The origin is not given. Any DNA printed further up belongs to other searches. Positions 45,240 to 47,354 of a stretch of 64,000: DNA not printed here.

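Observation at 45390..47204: Second, paralogous membrane-anchored HerA-like (DEAH) ATPase divergent from the Lhr helicase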

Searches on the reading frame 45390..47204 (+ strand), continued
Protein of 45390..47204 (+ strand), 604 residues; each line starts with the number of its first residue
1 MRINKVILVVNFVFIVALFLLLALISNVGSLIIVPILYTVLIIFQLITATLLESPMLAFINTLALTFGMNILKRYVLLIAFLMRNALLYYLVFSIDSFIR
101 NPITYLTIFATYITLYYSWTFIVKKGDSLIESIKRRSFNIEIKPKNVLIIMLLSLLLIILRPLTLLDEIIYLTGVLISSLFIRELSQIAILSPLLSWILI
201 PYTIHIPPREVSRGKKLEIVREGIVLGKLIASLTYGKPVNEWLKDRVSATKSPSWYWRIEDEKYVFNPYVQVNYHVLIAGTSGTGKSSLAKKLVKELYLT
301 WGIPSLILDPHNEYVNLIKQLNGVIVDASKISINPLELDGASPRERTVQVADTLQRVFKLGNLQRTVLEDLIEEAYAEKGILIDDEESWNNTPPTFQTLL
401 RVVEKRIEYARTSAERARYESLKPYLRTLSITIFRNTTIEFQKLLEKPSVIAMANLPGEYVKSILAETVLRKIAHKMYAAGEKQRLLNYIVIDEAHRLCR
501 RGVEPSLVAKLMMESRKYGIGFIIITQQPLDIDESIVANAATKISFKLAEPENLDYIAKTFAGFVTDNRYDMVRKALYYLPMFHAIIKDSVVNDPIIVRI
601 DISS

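Call 58: find_encoding_contigs(protein=P0071, flank=8000, max_places=1)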
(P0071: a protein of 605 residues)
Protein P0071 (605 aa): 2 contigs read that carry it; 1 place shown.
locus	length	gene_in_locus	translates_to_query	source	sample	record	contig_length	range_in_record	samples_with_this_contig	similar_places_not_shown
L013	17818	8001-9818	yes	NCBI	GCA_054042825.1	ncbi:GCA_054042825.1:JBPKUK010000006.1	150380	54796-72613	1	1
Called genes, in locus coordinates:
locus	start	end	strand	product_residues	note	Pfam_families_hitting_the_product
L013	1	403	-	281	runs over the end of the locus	PF02598:Methyltrn_RNA_3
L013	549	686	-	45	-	-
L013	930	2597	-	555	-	PF12846:AAA_10 (faint), PF01935:DUF87, PF05872:HerA_C (weak), PF19044:P-loop_TraG (faint)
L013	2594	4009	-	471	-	PF27251:CedA1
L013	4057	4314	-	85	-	PF27251:CedA1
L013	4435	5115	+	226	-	PF25084:LbH_EIF2B (weak), PF25087:GMPPB_C (weak), PF25084:LbH_EIF2B (weak), PF00132:Hexapep, PF14602:Hexapep_2 (weak)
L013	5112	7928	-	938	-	PF04851:ResIII, PF00270:DEAD, PF00271:Helicase_C, PF19306:WHD_Lhr, PF08494:DEAD_assoc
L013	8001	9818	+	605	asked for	PF04851:ResIII (faint), PF01935:DUF87, PF05872:HerA_C (faint), PF19044:P-loop_TraG (faint), PF10412:TrwB_AAD_bind (weak), PF13401:AAA_22 (faint), PF12846:AAA_10 (weak)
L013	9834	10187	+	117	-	-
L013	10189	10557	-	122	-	-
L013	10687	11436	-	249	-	PF00705:PCNA_N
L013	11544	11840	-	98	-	-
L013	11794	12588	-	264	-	PF01904:DUF72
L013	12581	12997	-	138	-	PF04014:MazE_antitoxin, PF01842:ACT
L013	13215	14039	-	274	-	PF10609:ParA, PF01656:CbiA (weak)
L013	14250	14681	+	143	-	-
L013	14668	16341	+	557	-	PF22590:Cas3-like_C_2 (faint), PF00176:SNF2-rel_dom (faint), PF00270:DEAD, PF04851:ResIII, PF16203:ERCC3_RAD25_C, PF00271:Helicase_C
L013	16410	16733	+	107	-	-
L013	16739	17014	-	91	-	-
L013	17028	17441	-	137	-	-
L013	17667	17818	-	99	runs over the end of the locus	PF01918:Alba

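Call 59: list_cluster_members(proteins=[P0035, P0038, P0045, P0051, P0052, P0064, P0072, P0074, P0091, P0098])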
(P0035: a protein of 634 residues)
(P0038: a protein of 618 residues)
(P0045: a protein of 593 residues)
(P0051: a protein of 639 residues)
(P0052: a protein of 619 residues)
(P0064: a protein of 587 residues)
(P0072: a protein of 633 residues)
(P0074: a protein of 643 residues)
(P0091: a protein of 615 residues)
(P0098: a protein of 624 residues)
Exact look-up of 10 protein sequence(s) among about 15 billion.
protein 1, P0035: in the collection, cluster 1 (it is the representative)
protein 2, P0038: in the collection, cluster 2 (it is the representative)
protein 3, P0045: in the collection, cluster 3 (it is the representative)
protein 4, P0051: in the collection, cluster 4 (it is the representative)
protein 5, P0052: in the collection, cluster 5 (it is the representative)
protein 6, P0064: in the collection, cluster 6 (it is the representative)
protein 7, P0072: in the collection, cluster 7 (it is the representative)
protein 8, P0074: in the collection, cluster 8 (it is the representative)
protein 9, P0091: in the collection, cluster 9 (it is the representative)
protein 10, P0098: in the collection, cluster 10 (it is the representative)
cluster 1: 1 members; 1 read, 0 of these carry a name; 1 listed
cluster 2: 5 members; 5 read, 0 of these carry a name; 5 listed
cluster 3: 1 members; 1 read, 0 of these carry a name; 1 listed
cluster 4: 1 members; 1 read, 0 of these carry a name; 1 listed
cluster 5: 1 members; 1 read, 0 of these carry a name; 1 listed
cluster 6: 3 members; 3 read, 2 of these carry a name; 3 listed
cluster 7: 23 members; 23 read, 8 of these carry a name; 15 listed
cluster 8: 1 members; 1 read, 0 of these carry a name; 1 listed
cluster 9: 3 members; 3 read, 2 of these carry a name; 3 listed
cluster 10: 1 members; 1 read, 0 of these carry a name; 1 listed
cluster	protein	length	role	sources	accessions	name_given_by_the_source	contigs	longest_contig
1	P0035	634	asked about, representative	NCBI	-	-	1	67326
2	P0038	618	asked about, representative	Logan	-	-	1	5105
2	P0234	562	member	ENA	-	-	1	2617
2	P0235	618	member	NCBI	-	-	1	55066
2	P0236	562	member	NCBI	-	-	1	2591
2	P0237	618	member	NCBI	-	-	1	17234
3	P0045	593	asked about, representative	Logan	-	-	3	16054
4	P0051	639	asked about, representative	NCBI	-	-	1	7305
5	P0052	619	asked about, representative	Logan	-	-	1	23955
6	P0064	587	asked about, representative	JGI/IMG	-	-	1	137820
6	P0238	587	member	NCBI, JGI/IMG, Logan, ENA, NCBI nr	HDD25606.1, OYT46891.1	MAG TPA: ATP-binding protein [Acidilobales archaeon] | MAG: hypothetical protein B6U85_06725 [Desulfurococcales archaeon ex4484_42]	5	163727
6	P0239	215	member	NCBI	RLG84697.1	MAG: hypothetical protein DRO18_06890, partial [Thermoprotei archaeon]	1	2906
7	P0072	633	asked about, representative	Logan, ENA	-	-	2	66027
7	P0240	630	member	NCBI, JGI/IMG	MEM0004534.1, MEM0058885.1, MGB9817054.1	MAG: DUF87 domain-containing protein [Desulfurococcaceae archaeon]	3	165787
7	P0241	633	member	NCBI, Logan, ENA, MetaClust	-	\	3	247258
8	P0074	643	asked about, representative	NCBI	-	-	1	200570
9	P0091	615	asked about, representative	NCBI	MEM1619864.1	MAG: ATP-binding protein [Fervidicoccaceae archaeon]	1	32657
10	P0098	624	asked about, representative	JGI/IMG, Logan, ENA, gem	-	-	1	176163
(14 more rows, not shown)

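Call 96: find_homologous_proteins(query=A5, max_evalue=1e-40)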
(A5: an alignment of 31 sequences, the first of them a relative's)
Query A5 (31 sequences) (604 aa, profile of the alignment): 25 proteins with E <= 1e-40 among 8000 candidates.
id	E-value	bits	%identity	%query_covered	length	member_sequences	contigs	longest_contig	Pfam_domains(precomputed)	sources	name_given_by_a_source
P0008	6.0e-185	634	54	98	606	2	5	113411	PF01935.24,PF00004.36,PF13401.13,PF12846.14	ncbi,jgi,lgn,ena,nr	ncbi:MAG: hypothetical protein DRO23_02400 [Thermoprotei archaeon]|nr:MAG: hypothetical protein DRO2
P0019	1.6e-184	633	48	82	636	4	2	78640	PF19044.7,PF01935.24,PF13401.13,PF12846.14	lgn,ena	-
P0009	3.9e-183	628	53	97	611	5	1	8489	PF01935.24,PF00004.36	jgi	-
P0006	8.4e-183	627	54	98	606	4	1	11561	PF01935.24,PF00004.36,PF13401.13,PF12846.14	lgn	-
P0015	5.0e-182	625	54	99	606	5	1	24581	PF01935.24,PF00004.36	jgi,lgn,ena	-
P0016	6.3e-182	624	54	99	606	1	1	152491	PF01935.24,PF00004.36,PF12846.14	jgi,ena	-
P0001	1.7e-181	623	100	100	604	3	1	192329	PF01935.24,PF00004.36,PF13401.13,PF12846.14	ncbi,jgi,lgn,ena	-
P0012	5.0e-181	621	54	99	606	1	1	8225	PF01935.24,PF00004.36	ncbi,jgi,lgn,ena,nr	ncbi:MAG: hypothetical protein DRO08_00850 [Thermoprotei archaeon]|nr:MAG: hypothetical protein DRO0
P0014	5.9e-181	621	54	99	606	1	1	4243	PF01935.24,PF00004.36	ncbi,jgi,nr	ncbi:MAG TPA: ATP-binding protein [Acidilobales archaeon]|nr:ATP-binding protein [Acidilobales archa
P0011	6.1e-181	621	54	99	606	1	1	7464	PF01935.24,PF00004.36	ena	-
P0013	6.6e-181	621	54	99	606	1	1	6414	PF01935.24,PF00004.36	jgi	-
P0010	6.6e-181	621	54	99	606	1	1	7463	PF01935.24,PF00004.36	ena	-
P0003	1.2e-179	617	66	100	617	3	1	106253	PF10412.16,PF01935.24,PF00004.36,PF13401.13,PF12846.14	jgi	-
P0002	7.3e-179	614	67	100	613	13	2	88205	PF01935.24,PF00004.36,PF13401.13,PF12846.14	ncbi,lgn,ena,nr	ncbi:MAG: hypothetical protein B6U76_03610 [Desulfurococcales archaeon ex4484_217_2]|nr:MAG: hypothe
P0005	6.1e-178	611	64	100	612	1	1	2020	PF01935.24,PF00004.36,PF13401.13,PF12846.14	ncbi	-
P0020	2.7e-177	609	48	75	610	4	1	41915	PF19044.7,PF01935.24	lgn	-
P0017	5.5e-172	591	46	92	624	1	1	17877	PF19044.7,PF01935.24,PF00004.36,PF13401.13,PF12846.14,PF20720.4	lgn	-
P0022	1.4e-168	580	32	87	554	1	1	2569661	PF01935.24,PF13401.13,PF12846.14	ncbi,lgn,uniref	ncbi:ATP-binding protein [Sulfurisphaera javensis]|uniref:ATP-binding protein n=1 Tax=Sulfurisphaera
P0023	2.5e-159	550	34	68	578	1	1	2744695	PF01935.24,PF13401.13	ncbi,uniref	ncbi:ATP-binding protein [Sulfolobus tengchongensis]|uniref:ATP-binding protein n=1 Tax=Sulfolobus t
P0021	5.6e-159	548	43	55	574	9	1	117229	PF10412.16,PF19044.7,PF01935.24,PF05872.19,PF00004.36,PF13401.13,PF12846.14,PF13191.13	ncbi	-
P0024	2.8e-65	239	33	56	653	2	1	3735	PF10412.16,PF01935.24,PF05872.19,PF04851.22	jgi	-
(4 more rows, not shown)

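Call 97: find_encoding_contigs(protein=P0072, flank=8000, max_places=1)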
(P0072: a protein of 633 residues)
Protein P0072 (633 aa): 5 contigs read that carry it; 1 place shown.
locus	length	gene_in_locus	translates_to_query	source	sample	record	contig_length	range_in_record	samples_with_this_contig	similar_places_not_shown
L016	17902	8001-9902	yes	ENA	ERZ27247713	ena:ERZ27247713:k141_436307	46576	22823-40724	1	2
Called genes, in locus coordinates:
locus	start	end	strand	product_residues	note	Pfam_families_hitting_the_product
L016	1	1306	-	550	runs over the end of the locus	PF12846:AAA_10 (faint), PF01935:DUF87, PF05872:HerA_C (faint)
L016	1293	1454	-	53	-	-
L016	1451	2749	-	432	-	-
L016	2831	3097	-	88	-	PF27251:CedA1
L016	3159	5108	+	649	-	PF01507:PAPS_reduct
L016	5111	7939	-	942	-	PF00270:DEAD, PF04851:ResIII (weak), PF00271:Helicase_C, PF19306:WHD_Lhr, PF08494:DEAD_assoc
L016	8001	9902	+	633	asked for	PF01935:DUF87, PF19044:P-loop_TraG (faint)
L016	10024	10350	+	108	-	-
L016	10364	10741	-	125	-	-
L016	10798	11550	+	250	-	PF00705:PCNA_N, PF02747:PCNA_C (faint), PF04139:Rad9 (faint)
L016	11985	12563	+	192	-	PF01558:POR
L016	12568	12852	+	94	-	PF13237:Fer4_10 (weak), PF00037:Fer4 (weak), PF14697:Fer4_21, PF25160:LdpA_Fe-S-bd (weak), PF12838:Fer4_7, PF13187:Fer4_9, PF12797:Fer4_2 (weak), PF00037:Fer4, +6 more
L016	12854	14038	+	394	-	PF01855:POR_N, PF17147:PFOR_II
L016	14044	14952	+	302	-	PF02775:TPP_enzyme_C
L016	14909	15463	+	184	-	-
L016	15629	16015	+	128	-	-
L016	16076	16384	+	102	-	PF05129:Zn_ribbon_Elf1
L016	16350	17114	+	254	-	PF01884:PcrB, PF00977:His_biosynth (weak)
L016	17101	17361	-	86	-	PF03819:MazG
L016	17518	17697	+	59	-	PF03911:Sec61_beta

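Call 98: find_encoding_contigs(protein=P0098, flank=8000, max_places=1)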
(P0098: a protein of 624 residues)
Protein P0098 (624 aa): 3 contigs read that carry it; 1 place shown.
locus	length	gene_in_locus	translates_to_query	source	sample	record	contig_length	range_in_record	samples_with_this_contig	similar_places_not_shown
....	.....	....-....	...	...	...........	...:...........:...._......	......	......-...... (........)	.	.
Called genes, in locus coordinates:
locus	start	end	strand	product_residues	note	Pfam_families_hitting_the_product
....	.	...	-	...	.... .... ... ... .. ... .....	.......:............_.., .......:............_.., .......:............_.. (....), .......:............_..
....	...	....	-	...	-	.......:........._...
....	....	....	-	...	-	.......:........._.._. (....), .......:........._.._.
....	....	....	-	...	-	-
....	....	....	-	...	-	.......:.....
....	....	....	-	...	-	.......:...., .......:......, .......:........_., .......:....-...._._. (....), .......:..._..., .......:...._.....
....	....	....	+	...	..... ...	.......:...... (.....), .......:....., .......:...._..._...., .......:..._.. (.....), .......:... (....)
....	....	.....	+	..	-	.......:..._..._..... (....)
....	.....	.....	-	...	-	-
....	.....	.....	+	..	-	-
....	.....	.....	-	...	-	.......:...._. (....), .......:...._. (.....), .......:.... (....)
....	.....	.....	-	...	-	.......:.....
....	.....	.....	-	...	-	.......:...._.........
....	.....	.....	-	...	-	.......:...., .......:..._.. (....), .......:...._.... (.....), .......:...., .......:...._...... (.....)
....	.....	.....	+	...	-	-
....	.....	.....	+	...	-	-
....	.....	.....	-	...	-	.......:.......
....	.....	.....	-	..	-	-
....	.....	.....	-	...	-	-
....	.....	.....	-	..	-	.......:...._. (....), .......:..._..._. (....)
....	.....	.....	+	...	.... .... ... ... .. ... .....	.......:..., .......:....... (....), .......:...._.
